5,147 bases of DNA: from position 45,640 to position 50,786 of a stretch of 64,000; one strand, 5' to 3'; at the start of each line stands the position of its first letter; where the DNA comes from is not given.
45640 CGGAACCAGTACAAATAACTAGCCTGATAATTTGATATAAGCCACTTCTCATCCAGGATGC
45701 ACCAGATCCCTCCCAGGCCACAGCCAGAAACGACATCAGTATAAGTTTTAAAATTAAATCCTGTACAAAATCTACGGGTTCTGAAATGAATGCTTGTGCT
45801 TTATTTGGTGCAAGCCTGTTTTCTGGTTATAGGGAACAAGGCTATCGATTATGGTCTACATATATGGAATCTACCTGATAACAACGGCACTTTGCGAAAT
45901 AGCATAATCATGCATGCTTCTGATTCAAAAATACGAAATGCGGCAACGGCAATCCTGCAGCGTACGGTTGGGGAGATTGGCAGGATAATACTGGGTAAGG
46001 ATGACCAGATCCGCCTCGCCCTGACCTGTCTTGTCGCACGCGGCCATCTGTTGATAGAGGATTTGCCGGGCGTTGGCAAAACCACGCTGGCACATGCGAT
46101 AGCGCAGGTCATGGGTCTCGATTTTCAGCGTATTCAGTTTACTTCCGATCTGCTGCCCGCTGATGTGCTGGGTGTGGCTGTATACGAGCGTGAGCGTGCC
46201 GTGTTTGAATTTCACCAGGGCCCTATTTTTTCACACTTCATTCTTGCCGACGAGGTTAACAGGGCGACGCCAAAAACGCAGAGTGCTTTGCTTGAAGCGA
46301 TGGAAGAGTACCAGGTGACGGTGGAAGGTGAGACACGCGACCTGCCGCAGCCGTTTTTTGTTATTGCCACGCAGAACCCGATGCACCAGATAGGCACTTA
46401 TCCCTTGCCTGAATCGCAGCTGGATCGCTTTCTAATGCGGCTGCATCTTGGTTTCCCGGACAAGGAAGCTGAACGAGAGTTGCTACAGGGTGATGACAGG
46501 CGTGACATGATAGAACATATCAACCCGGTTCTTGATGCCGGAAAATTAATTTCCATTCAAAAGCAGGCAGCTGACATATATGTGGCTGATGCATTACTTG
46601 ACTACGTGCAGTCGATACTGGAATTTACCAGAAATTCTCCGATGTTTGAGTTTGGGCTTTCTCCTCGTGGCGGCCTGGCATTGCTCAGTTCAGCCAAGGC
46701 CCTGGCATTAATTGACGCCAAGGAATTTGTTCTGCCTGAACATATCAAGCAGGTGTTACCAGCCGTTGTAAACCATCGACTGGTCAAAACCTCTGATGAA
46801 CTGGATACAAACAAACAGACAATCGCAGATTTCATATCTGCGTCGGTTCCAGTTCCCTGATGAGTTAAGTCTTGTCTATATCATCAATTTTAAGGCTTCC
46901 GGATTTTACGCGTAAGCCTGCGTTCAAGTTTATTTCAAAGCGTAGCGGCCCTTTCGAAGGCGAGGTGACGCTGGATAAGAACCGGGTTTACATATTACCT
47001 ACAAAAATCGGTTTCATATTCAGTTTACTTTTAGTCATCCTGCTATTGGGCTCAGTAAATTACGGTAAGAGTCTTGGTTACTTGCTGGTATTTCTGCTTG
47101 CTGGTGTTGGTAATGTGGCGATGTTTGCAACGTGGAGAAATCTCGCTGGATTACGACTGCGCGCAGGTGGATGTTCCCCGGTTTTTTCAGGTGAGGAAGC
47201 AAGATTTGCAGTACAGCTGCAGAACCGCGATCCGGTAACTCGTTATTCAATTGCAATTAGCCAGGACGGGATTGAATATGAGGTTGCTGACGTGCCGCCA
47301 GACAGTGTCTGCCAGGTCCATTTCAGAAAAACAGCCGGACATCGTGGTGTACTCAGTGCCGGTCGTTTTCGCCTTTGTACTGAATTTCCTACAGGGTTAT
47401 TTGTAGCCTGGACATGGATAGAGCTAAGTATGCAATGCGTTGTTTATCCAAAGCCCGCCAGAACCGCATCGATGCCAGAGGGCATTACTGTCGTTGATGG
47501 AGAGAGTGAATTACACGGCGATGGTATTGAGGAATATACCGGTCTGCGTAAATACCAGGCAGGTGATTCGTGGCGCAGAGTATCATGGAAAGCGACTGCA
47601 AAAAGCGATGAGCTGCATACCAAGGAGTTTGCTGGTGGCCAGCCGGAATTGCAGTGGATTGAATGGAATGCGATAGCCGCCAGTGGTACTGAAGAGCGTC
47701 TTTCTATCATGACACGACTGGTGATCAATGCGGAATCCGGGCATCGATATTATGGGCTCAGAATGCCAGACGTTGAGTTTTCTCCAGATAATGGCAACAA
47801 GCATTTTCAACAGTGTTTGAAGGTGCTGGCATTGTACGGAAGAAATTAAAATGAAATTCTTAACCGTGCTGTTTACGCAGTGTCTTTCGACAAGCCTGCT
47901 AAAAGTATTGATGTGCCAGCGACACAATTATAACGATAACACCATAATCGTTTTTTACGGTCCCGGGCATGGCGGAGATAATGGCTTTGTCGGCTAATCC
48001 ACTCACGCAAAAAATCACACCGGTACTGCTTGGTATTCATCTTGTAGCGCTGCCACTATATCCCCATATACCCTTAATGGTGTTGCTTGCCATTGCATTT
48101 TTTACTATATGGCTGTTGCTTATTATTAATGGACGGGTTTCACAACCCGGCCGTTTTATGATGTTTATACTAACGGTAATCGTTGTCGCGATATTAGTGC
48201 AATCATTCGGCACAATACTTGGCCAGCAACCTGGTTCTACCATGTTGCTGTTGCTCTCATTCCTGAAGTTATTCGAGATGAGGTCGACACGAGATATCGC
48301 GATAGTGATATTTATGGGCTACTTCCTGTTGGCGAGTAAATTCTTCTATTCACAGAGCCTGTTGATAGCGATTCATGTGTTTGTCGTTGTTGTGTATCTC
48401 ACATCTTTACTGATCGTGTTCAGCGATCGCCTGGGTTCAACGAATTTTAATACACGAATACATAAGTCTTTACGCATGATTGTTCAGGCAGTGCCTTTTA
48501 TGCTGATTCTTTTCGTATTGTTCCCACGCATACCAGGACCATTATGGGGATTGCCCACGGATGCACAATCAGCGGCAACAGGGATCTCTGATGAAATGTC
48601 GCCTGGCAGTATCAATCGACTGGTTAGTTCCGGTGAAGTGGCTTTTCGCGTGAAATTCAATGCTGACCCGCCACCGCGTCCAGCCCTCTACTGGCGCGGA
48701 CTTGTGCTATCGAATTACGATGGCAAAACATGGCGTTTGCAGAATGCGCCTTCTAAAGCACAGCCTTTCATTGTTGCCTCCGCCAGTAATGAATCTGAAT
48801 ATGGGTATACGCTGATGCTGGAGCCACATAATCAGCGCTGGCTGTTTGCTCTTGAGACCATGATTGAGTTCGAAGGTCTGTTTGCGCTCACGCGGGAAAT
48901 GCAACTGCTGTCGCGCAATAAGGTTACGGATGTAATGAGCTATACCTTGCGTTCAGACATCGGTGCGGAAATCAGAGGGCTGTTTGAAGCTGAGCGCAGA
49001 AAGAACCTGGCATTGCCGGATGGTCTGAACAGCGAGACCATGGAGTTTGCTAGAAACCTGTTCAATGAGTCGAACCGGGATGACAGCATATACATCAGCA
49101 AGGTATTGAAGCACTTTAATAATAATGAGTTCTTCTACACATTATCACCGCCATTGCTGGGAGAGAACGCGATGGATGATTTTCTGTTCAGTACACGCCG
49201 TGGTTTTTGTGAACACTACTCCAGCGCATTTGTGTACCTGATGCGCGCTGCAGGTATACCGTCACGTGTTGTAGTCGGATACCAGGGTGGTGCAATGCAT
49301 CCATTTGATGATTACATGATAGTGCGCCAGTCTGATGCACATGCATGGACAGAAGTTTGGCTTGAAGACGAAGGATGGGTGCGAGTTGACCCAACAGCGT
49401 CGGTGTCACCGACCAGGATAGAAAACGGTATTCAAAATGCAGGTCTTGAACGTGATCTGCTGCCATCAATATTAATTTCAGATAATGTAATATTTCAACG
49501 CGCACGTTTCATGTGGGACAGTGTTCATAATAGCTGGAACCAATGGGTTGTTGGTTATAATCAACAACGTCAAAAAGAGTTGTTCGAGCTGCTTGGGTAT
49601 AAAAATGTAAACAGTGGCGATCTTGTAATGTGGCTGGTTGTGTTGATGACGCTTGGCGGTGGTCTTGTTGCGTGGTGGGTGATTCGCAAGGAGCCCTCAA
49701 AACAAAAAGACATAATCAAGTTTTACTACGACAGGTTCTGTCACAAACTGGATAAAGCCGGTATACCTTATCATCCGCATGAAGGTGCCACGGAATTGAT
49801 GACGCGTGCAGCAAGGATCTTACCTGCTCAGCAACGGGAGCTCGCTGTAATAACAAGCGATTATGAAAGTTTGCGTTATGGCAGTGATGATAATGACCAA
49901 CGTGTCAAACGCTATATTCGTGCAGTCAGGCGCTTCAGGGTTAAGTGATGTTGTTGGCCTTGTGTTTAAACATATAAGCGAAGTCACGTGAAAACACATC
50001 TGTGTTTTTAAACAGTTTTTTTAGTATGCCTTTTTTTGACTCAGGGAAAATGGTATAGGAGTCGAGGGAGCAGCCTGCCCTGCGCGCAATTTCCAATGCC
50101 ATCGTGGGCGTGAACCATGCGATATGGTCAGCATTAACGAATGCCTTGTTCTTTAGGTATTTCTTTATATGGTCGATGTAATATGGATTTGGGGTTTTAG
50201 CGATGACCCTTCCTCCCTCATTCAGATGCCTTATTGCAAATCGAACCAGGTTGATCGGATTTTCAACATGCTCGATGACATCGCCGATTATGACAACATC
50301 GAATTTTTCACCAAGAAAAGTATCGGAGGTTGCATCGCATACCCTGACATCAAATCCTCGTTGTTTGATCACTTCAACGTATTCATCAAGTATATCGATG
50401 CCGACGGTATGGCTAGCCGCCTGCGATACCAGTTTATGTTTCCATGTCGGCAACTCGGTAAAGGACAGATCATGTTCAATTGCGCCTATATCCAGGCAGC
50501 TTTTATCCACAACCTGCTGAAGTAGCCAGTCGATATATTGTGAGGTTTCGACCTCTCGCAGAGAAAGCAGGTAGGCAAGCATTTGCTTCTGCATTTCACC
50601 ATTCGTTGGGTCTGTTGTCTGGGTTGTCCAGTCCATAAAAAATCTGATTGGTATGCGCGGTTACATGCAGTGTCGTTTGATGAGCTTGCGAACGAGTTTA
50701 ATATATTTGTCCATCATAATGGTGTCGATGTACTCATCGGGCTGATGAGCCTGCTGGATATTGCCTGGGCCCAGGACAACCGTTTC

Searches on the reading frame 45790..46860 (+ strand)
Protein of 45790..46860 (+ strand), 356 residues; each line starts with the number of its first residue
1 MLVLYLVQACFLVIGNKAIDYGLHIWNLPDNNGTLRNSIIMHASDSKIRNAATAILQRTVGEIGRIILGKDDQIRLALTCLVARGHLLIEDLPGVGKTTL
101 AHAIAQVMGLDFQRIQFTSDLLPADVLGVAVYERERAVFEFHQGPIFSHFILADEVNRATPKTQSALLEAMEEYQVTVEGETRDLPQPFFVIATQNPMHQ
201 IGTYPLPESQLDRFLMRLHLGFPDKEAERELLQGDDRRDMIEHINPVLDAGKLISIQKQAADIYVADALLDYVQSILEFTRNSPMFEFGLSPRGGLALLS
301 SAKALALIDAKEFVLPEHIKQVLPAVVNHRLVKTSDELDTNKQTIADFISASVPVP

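Call 10: search_protein_families(library=pfam, proteins=[window:45790-46860:+])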
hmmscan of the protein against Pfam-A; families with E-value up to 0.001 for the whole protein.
window:45790-46860:+ (356 aa): 6 families
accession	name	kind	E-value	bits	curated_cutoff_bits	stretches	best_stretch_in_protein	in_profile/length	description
PF07726.17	AAA_3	-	1.3e-62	209.9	27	1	86-216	1-131/131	ATPase family associated with various cellular activities (AAA)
PF17863.7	AAA_lid_2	-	3.8e-17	62.2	22.7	1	279-337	2-63/74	AAA lid domain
PF07728.20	AAA_5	-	1.4e-11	45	22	1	92-214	7-139/139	AAA domain (dynein-related subfamily)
PF00004.35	AAA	-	2.1e-08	35.1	21.2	1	93-201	7-114/131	ATPase family associated with various cellular activities (AAA)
PF20030.5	bpMoxR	-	4.1e-07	29.7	27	1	56-235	3-181/205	MoxR domain in the MoxR-vWA-beta-propeller ternary systems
PF05496.18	RuvB_N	-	3.6e-06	27.3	27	1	83-178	32-115/159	Holliday junction DNA helicase RuvB P-loop domain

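Call 11: find_encoding_contigs(protein=window:45790-46860:+, flank=10000, max_places=10)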
Protein window:45790-46860:+ (356 aa): 1 contig read that carries it; 1 place shown.
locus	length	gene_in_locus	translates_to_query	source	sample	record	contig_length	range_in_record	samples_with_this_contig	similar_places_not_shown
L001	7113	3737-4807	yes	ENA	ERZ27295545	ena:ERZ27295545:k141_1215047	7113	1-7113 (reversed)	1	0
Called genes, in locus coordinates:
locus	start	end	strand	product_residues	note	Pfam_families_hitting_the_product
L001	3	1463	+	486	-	?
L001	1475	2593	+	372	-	PF00072:Response_reg, PF00990:GGDEF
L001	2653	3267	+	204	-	PF00015:MCPsignal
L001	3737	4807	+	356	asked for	PF20030:bpMoxR (weak), PF05496:RuvB_N (faint), PF00004:AAA, PF07726:AAA_3, PF07728:AAA_5, PF17863:AAA_lid_2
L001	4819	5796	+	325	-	PF01882:DUF58 (weak)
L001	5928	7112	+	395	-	?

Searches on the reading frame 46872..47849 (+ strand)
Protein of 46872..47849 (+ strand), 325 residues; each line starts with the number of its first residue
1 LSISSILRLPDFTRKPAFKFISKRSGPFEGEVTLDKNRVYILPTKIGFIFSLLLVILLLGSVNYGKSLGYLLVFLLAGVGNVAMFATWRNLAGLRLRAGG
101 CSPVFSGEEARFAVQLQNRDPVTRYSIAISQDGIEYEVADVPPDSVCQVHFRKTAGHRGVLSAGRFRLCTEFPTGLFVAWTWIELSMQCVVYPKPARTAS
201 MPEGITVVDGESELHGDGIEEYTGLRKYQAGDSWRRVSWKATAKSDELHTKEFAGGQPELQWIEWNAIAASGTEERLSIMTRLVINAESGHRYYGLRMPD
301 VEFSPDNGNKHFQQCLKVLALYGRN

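Call 10: search_protein_families(library=pfam, proteins=[window:46872-47849:+])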
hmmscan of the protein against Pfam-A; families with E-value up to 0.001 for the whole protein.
window:46872-47849:+ (325 aa): 1 family
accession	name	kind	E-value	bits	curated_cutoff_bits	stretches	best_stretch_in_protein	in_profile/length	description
PF01882.25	DUF58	-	9.2e-06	25.4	23.4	1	226-254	3-31/216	Protein of unknown function DUF58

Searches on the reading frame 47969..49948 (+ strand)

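Call 10: search_protein_families(library=pfam, proteins=[window:47969-49948:+])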
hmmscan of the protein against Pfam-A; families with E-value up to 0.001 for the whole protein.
window:47969-49948:+ (659 aa): 3 families
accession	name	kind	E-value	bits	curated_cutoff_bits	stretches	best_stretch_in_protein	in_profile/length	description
PF11992.13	TgpA_N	-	1.9e-71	241.2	30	1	24-331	7-328/333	TgpA N-terminal domain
PF01841.26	Transglut_core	-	2.8e-23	82.7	23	1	386-475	27-108/108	Transglutaminase-like superfamily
PF13559.11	DUF4129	-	5.5e-11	42.8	24.8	1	587-654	2-69/69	Domain of unknown function (DUF4129)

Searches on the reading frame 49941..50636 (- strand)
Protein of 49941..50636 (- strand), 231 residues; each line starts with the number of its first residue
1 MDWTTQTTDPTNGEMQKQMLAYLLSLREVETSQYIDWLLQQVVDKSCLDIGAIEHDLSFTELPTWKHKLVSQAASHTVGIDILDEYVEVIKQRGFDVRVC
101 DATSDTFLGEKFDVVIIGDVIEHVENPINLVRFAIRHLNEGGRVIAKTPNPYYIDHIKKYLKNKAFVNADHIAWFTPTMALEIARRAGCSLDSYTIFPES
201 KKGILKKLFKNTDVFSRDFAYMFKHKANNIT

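Call 10: search_protein_families(library=pfam, proteins=[window:49941-50636:-])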
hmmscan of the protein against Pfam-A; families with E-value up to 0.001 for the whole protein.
window:49941-50636:- (231 aa): 6 families
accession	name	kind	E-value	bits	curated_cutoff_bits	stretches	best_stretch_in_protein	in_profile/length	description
PF13489.12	Methyltransf_23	-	4.9e-14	52.8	27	1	42-192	21-162/164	Methyltransferase domain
PF08241.18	Methyltransf_11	-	1.8e-09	38.5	21.2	1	70-145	14-94/95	Methyltransferase domain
PF13847.12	Methyltransf_31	-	3.1e-07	30.6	27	1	74-163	28-128/145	Methyltransferase domain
PF13649.12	Methyltransf_25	-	4.7e-06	27.6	27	1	70-142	16-97/97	Methyltransferase domain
PF08242.18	Methyltransf_12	-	7.6e-06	27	30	1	74-144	20-98/98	Methyltransferase domain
PF02254.24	TrkA_N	-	0.00046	20.9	23.8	1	72-159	19-107/116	TrkA-N domain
